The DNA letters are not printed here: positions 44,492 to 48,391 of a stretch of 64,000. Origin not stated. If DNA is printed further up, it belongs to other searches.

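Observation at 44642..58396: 4584-aa giant type II membrane protein built from degenerate tandem beta-sandwich units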

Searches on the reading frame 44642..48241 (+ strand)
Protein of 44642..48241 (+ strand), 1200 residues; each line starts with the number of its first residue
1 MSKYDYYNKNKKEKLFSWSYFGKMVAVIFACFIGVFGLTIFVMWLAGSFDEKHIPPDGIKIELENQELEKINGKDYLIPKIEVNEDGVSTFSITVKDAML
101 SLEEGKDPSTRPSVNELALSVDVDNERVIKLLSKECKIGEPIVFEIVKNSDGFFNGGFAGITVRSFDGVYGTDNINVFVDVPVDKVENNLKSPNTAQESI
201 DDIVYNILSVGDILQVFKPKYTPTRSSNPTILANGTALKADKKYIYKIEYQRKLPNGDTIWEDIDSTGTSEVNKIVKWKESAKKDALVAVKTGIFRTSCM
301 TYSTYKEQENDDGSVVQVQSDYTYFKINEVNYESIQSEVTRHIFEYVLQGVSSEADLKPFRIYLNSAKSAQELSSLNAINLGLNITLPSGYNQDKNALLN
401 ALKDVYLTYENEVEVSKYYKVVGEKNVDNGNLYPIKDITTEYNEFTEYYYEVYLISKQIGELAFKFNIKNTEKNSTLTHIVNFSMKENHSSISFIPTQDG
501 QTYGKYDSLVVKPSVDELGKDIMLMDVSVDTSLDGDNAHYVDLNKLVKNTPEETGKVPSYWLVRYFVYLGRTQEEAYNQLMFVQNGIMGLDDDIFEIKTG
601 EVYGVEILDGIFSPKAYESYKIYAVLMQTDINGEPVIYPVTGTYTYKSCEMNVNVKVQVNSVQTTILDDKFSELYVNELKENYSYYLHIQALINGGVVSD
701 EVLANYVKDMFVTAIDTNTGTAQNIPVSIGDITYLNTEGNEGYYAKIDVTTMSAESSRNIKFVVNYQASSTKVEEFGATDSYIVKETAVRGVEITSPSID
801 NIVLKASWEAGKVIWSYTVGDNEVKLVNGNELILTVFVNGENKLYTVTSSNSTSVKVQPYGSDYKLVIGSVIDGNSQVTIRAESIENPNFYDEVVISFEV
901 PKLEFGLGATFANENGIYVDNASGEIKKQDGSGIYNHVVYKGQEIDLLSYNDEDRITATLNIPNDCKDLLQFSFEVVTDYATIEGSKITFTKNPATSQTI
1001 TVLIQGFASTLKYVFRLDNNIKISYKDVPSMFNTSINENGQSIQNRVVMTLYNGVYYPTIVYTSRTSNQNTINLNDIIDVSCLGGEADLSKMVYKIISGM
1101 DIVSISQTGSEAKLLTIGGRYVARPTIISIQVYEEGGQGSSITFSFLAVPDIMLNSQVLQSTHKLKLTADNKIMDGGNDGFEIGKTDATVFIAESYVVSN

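Call 55: search_protein_representatives(protein=window:44642-48241:+)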
Query: 1200 residues. Proteins with E-value up to 0.001 (for the whole library): 14; up to 1e-10: 9; up to 1e-30: 8. The best 14 are listed.
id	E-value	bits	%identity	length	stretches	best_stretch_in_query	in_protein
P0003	0.0e+00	2627.7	99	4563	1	1-1200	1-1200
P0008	2.0e-296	1002.8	46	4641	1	1-1197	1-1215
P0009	4.9e-216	736.6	41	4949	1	1-1196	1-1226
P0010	1.2e-116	407.4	35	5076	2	1-1193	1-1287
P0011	7.5e-77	275.6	33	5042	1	22-1102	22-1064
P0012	4.2e-62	226.8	28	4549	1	25-1190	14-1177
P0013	3.4e-56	207.2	35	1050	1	555-1135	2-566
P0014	1.9e-36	141.8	34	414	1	23-424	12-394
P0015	8.8e-23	96.6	57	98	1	1-88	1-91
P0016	3.6e-08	48.2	34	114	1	627-737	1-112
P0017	5.1e-05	37.8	32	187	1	24-235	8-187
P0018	5.5e-05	37.6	38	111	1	8-88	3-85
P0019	7.4e-05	37.2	53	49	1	1-47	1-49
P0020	8.2e-04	33.8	30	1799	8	938-993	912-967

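Call 61: find_encoding_contigs(protein=P0009, flank=6000, max_places=2)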
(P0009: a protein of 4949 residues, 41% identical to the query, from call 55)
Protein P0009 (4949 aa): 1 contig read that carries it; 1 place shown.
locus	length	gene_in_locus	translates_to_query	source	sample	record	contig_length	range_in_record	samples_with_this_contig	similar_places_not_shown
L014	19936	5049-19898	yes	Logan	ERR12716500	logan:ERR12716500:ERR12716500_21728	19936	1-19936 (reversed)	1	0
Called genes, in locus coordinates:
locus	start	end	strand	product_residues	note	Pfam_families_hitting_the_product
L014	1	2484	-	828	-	?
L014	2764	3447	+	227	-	PF01925:TauE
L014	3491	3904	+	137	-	PF01925:TauE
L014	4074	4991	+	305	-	PF03215:Rad17 (faint), PF00485:PRK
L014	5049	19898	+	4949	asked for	-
